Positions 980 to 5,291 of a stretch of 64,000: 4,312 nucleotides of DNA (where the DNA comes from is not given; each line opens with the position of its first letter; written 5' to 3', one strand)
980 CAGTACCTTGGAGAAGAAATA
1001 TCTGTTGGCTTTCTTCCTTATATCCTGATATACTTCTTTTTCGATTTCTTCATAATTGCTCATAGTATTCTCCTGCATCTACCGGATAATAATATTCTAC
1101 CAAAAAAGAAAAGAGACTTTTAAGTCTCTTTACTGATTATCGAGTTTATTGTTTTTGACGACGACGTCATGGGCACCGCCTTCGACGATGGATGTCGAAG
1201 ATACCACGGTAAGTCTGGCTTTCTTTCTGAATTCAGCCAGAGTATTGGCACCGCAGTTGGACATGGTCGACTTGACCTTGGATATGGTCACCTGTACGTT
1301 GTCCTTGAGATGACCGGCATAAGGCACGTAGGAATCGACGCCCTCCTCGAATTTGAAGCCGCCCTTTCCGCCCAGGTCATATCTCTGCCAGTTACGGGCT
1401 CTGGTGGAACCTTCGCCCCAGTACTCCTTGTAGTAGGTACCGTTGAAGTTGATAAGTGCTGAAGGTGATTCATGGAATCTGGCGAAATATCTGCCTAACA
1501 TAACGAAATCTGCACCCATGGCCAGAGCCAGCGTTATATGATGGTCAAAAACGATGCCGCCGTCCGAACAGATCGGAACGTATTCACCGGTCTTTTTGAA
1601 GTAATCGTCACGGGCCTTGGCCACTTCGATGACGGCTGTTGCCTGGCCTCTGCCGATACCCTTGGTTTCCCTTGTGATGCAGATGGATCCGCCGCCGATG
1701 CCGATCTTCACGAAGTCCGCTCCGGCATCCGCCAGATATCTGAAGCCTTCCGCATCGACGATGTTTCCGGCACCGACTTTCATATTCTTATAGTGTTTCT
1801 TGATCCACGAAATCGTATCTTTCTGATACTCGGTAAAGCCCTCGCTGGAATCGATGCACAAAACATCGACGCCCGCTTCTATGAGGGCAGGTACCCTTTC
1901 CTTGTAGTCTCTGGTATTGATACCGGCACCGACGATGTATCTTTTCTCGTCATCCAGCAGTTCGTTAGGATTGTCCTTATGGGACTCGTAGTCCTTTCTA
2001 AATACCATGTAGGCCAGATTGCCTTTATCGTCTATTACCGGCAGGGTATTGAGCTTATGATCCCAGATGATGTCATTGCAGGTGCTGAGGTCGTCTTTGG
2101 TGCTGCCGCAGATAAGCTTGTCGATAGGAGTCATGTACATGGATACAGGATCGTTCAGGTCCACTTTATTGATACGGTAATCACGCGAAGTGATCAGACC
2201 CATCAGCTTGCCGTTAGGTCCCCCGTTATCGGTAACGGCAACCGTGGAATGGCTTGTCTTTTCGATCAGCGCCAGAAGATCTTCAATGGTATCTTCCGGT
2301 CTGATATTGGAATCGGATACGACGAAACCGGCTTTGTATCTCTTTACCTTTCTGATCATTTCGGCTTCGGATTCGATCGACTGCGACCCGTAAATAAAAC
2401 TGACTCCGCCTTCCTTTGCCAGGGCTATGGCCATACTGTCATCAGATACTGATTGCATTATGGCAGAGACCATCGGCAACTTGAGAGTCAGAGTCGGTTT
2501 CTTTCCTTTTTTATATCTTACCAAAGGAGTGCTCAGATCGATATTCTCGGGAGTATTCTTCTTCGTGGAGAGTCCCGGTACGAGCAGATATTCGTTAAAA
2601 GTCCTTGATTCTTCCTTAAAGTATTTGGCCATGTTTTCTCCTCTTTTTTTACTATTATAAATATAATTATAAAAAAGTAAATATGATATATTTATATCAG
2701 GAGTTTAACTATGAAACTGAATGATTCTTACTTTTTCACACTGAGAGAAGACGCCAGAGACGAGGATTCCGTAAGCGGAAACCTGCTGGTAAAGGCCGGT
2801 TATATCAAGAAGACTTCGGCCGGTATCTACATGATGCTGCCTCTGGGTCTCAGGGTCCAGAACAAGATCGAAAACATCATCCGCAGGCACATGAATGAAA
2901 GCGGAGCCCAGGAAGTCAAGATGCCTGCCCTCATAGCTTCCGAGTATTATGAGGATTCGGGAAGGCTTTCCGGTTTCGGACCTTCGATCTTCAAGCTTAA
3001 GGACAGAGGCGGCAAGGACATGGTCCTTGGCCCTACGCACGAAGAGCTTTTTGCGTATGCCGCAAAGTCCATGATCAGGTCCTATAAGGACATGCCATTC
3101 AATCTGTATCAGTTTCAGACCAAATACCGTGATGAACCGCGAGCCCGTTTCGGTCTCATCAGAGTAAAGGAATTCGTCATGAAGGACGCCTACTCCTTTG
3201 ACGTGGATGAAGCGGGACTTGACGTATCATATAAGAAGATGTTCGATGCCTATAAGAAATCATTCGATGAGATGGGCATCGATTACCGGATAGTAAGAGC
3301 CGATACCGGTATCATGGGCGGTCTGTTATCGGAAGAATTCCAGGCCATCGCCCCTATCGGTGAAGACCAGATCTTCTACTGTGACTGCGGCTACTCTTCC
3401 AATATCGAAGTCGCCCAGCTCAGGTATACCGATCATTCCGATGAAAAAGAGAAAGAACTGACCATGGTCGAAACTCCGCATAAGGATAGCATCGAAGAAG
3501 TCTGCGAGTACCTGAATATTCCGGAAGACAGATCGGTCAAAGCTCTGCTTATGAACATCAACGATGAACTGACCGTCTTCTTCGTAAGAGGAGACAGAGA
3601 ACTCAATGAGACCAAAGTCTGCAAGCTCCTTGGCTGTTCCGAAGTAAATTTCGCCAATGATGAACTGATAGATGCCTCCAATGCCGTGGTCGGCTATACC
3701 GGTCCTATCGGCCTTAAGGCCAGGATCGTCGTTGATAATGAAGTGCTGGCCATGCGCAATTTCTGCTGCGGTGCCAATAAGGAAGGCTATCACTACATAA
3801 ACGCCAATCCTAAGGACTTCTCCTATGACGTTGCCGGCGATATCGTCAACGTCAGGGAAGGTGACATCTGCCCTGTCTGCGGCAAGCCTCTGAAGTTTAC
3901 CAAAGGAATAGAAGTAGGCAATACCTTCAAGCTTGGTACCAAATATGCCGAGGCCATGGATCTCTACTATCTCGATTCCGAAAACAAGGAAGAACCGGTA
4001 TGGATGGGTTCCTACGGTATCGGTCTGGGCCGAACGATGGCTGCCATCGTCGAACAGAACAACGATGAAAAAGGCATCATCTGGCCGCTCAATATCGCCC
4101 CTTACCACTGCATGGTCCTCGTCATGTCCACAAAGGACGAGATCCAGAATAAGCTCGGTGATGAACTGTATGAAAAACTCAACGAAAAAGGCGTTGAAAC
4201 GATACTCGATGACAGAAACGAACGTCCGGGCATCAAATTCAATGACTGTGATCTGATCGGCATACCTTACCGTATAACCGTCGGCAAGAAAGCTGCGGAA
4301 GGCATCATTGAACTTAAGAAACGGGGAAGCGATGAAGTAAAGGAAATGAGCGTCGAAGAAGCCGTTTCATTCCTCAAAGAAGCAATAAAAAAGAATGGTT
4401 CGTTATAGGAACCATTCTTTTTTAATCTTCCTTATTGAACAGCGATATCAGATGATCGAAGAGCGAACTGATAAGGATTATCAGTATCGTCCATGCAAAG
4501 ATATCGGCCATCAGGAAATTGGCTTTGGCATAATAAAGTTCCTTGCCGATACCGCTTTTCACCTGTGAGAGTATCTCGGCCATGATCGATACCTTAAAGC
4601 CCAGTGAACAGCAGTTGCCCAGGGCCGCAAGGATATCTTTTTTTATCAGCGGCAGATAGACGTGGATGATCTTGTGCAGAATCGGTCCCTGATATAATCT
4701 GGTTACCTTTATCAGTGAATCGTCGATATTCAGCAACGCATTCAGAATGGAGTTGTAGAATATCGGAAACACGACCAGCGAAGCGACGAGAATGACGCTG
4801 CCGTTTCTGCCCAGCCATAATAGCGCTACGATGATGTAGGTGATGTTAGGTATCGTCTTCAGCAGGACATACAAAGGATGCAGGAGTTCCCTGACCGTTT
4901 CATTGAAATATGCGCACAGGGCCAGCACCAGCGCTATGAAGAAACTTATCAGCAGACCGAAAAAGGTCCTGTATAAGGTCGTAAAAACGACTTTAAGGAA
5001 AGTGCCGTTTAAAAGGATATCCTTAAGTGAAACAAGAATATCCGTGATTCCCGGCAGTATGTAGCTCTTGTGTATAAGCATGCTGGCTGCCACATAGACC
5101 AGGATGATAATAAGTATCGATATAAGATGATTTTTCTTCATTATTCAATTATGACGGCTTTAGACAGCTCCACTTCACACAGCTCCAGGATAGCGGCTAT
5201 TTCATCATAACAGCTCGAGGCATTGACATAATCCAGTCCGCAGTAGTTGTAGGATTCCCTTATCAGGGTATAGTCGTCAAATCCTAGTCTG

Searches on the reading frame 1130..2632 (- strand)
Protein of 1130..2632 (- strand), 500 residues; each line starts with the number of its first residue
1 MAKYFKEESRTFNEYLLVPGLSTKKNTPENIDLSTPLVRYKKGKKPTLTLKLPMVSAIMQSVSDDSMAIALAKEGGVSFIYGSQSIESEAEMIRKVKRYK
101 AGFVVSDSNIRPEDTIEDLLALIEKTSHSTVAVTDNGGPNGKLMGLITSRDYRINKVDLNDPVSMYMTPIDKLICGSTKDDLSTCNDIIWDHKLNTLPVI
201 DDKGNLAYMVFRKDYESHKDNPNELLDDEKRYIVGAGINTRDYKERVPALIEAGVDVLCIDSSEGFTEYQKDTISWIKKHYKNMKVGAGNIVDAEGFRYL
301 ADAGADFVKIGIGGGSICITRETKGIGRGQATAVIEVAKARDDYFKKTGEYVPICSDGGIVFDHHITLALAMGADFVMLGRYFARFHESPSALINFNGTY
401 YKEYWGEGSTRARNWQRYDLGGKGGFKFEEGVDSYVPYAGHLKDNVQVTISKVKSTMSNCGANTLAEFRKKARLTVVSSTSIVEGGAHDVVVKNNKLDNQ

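Call 76: search_protein_families(library=pfam, proteins=[window:1130-2632:-], max_evalue=0.00001)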
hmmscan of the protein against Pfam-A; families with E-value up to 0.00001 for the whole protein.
window:1130-2632:- (500 aa): 4 families
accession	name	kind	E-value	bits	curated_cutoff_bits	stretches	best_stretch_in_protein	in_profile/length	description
PF00478.31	IMPDH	-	2.6e-113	379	25.6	1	11-488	3-345/345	IMP dehydrogenase / GMP reductase domain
PF01070.24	FMN_dh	-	1.3e-07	31.5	24.9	1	270-383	206-305/350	FMN-dependent dehydrogenase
PF00571.33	CBS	-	5.9e-07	30.2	24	0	110-151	12-50/57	CBS domain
PF03060.21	NMO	-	6.4e-07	29.5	28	0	289-391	141-233/331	Nitronate monooxygenase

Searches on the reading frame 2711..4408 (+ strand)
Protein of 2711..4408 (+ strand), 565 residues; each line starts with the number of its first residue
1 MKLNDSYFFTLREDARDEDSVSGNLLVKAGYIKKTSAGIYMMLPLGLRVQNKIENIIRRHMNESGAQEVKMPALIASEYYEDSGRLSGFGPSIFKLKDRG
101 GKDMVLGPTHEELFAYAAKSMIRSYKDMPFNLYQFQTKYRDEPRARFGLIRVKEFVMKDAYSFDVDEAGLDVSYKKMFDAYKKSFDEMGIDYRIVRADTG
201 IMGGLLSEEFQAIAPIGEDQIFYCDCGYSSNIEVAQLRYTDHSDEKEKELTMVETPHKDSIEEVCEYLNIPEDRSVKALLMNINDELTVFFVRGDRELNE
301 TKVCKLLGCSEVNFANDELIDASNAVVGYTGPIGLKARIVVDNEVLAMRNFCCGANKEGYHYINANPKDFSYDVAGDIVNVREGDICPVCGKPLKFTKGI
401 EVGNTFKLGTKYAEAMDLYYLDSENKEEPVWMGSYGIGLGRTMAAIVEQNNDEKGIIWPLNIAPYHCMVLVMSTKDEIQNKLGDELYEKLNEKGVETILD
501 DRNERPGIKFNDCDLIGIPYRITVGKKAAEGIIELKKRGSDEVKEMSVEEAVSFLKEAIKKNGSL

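Call 76: search_protein_families(library=pfam, proteins=[window:2711-4408:+], max_evalue=0.00001)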
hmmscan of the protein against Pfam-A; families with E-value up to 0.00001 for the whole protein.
window:2711-4408:+ (565 aa): 3 families
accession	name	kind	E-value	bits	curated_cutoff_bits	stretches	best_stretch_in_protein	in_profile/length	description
PF00587.30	tRNA-synt_2b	-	3.1e-33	115.8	29.3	1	94-450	1-179/179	tRNA synthetase class II core domain (G, H, P, S and T)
PF04073.20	tRNA_edit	-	2.5e-22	79.7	25.5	1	255-366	1-117/123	Aminoacyl-tRNA editing domain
PF03129.25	HGTP_anticodon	-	4.2e-22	78.6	21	1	467-557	2-93/94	Anticodon binding domain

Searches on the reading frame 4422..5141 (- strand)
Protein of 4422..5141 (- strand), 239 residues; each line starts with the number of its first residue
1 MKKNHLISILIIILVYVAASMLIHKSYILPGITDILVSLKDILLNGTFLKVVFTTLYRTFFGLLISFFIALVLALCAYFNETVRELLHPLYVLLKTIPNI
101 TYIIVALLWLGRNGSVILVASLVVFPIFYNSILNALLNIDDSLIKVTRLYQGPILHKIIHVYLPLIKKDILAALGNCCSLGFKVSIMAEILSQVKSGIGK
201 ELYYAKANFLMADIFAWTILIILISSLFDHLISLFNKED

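Call 76: search_protein_families(library=pfam, proteins=[window:4422-5141:-], max_evalue=0.00001)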
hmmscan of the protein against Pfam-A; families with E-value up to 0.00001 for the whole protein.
window:4422-5141:- (239 aa): 1 family
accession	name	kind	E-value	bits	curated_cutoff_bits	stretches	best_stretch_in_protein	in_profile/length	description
PF00528.27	BPD_transp_1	-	6.4e-09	36.2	26.4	1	68-235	3-174/184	Binding-protein-dependent transport system inner membrane component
